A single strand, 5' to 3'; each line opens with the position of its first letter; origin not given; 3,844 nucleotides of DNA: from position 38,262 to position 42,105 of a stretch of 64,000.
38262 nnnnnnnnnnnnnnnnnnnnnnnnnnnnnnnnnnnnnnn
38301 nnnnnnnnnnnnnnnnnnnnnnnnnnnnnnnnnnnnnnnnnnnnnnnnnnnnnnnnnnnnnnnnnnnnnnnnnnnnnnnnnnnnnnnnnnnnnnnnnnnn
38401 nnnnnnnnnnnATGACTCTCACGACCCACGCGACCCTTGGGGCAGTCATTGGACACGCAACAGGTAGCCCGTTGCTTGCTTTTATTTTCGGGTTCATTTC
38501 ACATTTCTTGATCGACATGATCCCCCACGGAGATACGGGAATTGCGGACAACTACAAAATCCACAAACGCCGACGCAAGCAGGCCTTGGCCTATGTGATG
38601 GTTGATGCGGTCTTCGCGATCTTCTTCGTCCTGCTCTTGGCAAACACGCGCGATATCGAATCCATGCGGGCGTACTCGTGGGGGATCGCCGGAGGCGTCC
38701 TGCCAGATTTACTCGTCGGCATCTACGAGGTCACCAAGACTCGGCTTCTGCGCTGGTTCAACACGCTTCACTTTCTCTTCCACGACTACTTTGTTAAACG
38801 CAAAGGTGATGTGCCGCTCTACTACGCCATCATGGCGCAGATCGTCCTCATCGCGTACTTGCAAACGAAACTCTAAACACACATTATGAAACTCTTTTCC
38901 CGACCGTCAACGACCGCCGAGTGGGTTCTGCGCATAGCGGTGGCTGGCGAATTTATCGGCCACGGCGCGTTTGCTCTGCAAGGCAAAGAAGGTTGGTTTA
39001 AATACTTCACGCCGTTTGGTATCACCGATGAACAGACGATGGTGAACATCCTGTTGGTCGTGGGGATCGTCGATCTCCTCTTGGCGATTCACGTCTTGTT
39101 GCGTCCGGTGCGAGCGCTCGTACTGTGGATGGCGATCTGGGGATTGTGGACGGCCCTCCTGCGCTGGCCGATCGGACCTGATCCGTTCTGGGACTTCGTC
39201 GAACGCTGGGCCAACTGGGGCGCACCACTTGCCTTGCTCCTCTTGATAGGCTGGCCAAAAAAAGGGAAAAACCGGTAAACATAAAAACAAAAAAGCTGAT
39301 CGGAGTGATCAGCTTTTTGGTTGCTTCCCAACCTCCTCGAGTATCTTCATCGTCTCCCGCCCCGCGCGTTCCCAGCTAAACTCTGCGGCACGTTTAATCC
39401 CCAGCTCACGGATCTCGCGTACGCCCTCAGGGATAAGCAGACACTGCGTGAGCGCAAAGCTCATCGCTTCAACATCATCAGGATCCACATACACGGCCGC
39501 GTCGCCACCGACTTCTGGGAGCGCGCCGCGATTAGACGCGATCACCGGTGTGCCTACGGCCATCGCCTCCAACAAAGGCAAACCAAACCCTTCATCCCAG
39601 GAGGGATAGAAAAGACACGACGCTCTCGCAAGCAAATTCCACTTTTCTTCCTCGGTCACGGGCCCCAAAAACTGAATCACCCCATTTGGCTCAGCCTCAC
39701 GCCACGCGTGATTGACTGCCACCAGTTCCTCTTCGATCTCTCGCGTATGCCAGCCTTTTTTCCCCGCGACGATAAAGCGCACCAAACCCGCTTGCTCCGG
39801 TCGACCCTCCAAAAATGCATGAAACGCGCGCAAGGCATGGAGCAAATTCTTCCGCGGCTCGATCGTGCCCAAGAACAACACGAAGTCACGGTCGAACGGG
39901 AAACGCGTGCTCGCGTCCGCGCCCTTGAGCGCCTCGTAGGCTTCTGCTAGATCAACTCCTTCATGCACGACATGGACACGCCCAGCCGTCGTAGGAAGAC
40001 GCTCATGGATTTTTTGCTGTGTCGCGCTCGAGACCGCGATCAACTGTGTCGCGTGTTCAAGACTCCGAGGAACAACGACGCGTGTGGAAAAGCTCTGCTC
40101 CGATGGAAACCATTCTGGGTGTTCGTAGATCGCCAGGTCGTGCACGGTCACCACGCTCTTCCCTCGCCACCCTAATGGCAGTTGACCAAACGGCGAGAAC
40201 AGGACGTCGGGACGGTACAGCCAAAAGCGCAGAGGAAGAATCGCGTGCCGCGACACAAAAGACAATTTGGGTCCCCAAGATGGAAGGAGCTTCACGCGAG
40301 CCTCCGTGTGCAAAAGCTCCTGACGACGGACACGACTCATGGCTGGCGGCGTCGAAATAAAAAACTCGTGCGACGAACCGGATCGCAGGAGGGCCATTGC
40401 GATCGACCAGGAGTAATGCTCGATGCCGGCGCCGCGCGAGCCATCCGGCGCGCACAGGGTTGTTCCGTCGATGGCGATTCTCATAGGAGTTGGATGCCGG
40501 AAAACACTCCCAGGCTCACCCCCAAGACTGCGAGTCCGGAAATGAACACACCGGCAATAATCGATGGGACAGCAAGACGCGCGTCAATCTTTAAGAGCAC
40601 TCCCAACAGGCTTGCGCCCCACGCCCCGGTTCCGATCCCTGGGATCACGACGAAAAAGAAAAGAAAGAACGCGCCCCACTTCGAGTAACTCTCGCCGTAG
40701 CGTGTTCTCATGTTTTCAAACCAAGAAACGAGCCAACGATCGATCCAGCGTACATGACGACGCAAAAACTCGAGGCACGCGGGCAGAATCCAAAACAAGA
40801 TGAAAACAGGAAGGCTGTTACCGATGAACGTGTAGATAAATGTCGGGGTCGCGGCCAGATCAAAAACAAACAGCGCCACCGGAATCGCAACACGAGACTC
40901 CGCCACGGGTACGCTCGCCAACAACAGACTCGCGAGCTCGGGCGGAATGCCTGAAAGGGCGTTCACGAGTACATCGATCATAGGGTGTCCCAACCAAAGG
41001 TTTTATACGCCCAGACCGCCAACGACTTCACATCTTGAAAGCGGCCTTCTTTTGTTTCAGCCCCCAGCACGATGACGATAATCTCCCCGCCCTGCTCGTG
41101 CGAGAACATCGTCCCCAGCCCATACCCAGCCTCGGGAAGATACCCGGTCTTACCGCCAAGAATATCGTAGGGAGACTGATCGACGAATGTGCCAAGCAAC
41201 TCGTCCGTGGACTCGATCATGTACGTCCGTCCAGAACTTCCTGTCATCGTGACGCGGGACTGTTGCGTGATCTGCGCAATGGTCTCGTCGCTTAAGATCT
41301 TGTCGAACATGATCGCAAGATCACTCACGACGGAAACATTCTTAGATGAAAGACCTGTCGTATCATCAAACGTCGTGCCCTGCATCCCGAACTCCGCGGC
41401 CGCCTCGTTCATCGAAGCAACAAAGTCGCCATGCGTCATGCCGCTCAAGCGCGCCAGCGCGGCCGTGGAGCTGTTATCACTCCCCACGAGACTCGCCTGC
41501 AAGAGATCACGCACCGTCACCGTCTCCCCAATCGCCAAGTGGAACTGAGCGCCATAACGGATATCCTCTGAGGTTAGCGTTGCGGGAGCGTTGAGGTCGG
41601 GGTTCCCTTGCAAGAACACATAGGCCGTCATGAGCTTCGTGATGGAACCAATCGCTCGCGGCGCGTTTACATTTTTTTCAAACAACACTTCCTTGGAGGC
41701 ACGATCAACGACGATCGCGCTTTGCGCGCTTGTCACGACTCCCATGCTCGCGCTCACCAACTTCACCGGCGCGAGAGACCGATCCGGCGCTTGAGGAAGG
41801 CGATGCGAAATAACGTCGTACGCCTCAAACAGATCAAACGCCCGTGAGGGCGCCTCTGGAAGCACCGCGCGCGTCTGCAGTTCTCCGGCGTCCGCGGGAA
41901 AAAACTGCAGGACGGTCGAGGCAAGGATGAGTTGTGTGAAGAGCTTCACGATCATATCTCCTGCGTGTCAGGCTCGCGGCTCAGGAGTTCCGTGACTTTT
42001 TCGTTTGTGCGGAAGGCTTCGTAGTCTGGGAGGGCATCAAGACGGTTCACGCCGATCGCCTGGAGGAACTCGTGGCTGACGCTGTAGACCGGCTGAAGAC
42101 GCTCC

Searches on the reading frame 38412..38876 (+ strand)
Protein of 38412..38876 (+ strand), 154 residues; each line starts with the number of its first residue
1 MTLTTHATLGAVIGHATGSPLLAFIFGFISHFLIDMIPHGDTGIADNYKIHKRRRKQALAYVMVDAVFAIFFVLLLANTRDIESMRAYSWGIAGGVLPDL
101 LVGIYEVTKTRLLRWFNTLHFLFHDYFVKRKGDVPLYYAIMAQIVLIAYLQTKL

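Call 10: search_protein_families(library=ncbifam, proteins=[window:38412-38876:+])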
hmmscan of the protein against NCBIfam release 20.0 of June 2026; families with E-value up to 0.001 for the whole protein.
window:38412-38876:+ (154 aa): 0 families

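Call 52: search_protein_families(library=pfam, proteins=[window:38412-38876:+], max_evalue=5)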
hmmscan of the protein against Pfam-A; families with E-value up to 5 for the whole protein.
window:38412-38876:+ (154 aa): 2 families
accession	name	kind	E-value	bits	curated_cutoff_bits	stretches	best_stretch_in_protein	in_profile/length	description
PF00882.24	Zn_dep_PLPC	-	0.0033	17.8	26.8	1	21-63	79-118/167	Zinc dependent phospholipase C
PF04307.19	YdjM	-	0.083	12.8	29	1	66-100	7-42/176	YdjM inner membrane protein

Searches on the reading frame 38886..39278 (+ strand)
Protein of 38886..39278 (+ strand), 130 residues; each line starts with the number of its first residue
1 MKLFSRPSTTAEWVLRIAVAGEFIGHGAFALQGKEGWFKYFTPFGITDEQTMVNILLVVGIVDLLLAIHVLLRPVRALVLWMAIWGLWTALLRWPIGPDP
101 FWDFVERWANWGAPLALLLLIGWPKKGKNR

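Call 10: search_protein_families(library=ncbifam, proteins=[window:38886-39278:+])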
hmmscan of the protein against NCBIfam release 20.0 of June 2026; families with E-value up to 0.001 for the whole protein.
window:38886-39278:+ (130 aa): 0 families

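Call 52: search_protein_families(library=pfam, proteins=[window:38886-39278:+], max_evalue=5)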
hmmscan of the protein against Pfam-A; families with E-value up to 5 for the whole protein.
window:38886-39278:+ (130 aa): 1 family
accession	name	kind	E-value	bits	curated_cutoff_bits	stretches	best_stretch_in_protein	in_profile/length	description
PF07681.17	DoxX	-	0.00095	20.2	23.6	1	14-78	4-71/85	DoxX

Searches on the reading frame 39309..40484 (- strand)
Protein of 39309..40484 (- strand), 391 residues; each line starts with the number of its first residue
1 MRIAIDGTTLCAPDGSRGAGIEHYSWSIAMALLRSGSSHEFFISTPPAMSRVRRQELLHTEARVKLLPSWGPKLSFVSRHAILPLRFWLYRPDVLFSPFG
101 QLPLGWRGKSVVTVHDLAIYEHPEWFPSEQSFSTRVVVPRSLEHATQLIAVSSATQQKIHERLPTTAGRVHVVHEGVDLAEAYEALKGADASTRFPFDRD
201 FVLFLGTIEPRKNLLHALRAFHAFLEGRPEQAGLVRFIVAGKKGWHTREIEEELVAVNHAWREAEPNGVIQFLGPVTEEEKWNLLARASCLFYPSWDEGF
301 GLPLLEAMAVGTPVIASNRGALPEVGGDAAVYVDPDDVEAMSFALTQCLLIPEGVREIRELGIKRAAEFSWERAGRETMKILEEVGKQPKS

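Call 9: find_encoding_contigs(protein=window:39309-40484:-, flank=3000, max_places=4)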
Protein window:39309-40484:- (391 aa): 7 contigs read that carry it; 4 places shown.
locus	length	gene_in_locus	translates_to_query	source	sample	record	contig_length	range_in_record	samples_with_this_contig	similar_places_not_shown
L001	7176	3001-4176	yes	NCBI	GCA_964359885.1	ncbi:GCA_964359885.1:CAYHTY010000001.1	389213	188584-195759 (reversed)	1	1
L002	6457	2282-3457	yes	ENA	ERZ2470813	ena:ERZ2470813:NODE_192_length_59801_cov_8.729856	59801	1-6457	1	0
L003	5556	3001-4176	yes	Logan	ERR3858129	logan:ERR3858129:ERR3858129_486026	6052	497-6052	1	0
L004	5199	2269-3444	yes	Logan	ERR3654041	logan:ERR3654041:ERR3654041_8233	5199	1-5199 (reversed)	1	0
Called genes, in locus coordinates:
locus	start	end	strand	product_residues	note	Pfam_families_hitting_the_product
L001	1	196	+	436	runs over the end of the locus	PF01336:tRNA_anti-codon, PF00152:tRNA-synt_2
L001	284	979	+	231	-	PF02616:SMC_ScpA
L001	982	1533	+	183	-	PF04079:SMC_ScpB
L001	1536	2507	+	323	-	PF00768:Peptidase_S11, PF13354:Beta-lactamase2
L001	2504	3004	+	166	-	PF06695:Sm_multidrug_ex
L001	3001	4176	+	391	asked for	PF13439:Glyco_transf_4, PF13579:Glyco_trans_4_4 (weak), PF00982:Glyco_transf_20 (weak), PF20706:GT4-conflict, PF00534:Glycos_transf_1, PF13692:Glyco_trans_1_4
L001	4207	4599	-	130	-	-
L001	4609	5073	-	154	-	-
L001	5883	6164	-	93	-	-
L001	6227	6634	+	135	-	-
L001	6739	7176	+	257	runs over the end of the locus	PF00142:Fer4_NifH (weak), PF01656:CbiA, PF02374:ArsA_ATPase (weak), PF06564:CBP_BcsQ, PF09140:MipZ (weak), PF10609:ParA, PF13614:AAA_31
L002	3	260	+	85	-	?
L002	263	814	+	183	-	PF04079:SMC_ScpB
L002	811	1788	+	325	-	PF00768:Peptidase_S11, PF13354:Beta-lactamase2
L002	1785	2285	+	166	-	PF06695:Sm_multidrug_ex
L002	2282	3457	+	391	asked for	PF13439:Glyco_transf_4, PF13579:Glyco_trans_4_4 (weak), PF00982:Glyco_transf_20 (weak), PF20706:GT4-conflict, PF00534:Glycos_transf_1, PF13692:Glyco_trans_1_4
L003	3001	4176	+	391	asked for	PF13439:Glyco_transf_4, PF13579:Glyco_trans_4_4 (weak), PF00982:Glyco_transf_20 (weak), PF20706:GT4-conflict, PF00534:Glycos_transf_1, PF13692:Glyco_trans_1_4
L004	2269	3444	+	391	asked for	PF13439:Glyco_transf_4, PF13579:Glyco_trans_4_4 (weak), PF00982:Glyco_transf_20 (weak), PF20706:GT4-conflict, PF00534:Glycos_transf_1, PF13692:Glyco_trans_1_4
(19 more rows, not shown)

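Call 10: search_protein_families(library=ncbifam, proteins=[window:39309-40484:-])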
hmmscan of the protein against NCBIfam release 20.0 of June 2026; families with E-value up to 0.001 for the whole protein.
window:39309-40484:- (391 aa): 21 families
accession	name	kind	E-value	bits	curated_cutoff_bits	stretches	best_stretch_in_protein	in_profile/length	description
TIGR04047.1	MSMEG_0565_glyc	hypoth_equivalog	4.9e-31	108.2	259.85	1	137-381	131-370/373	MSMEG_0565 family glycosyltransferase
TIGR02149.1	glgA_Coryne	subfamily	1.6e-24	86.8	302.4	1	141-385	141-390/391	glycogen synthase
TIGR03449.1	mycothiol_MshA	equivalog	1.4e-23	83.5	462.5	1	140-383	160-401/406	D-inositol-3-phosphate glycosyltransferase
NF038295.1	EPS_HpsP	equivalog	4.7e-16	58.8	550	1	149-384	158-386/388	hormogonium polysaccharide biosynthesis glycosyltransferase HpsP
TIGR03088.1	stp2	hypoth_equivalog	1.2e-14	54.1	409.05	1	146-377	138-365/374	TIGR03088 family PEP-CTERM/XrtA system glycosyltransferase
NF041876.1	EPS_EpsE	equivalog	4.1e-14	52.6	400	1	143-367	160-377/389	exopolysaccharide biosynthesis GT4 family glycosyltransferase EpsE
TIGR03999.1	thiol_BshA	equivalog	1.3e-13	50.7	273.7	1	137-373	137-361/375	N-acetyl-alpha-D-glucosaminyl L-malate synthase BshA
NF038229.1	Glyco4_Geo_Pelo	equivalog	3.5e-13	49.3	400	1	135-318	100-268/338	GPMC system family 4 glycosyltransferase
NF041010.1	glycosy_Agl16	equivalog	4.9e-11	42.1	575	1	143-383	132-349/352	glycosylation protein Agl16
NF053787.1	GlcN_PG_synth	equivalog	2.5e-10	39.7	480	1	276-349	250-324/361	N-acetylglucosaminyl phosphatidylglycerol synthase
NF047684.1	TeichurnBiosyTuaC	equivalog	1.7e-08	33.8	550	1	131-348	151-351/391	teichuronic acid biosynthesis protein TuaC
NF038298.1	EPS_HpsO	equivalog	1.7e-08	33.6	575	1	295-368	296-369/388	hormogonium polysaccharide biosynthesis glycosyltransferase HpsO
NF046085.1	XrtY_assoc_Gly1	equivalog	4.9e-08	32.2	400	1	264-322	261-319/387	XrtY-associated glycosyltransferase XYAG1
TIGR04157.1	glyco_rSAM_CFB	subfamily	5.1e-08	32.3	400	1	142-325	167-338/406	TIGR04157 family glycosyltransferase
TIGR04348.1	TIGR04348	equivalog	1.5e-07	30.8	300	1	140-382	91-308/310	selenoneine biosynthesis selenosugar synthase SenB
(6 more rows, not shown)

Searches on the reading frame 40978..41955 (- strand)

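Call 10: search_protein_families(library=ncbifam, proteins=[window:40978-41955:-])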
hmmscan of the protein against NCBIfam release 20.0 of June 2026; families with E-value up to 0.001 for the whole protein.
window:40978-41955:- (325 aa): 7 families
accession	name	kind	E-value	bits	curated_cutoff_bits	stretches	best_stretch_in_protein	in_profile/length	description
NF008668.0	PRK11669.1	equivalog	1.8e-28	99.6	294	1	74-315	40-279/316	D-alanyl-D-alanine endopeptidase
NF038273.1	strep_PBP3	exception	9.9e-20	70.9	490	1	73-321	24-293/407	D-alanyl-D-alanine carboxypeptidase PBP3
NF008489.0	PRK11397.1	equivalog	1.2e-16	60.4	610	1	75-320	35-283/389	serine-type D-Ala-D-Ala carboxypeptidase DacD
NF008059.0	PRK10793.1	equivalog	1.1e-15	57.3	694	1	76-320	45-292/403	D-alanyl-D-alanine carboxypeptidase DacA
NF007445.0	PRK10001.1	equivalog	1.6e-14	53.5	765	1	76-320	38-285/400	serine-type D-Ala-D-Ala carboxypeptidase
NF038258.2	PBP4_Staph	exception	2.7e-13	49.5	500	1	78-205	42-177/366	penicillin-binding protein PBP4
NF000471.1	vanY_of_D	exception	3e-11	43.1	625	1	70-309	92-344/354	transpeptidase-like D-Ala-D-Ala carboxypeptidase VanY-D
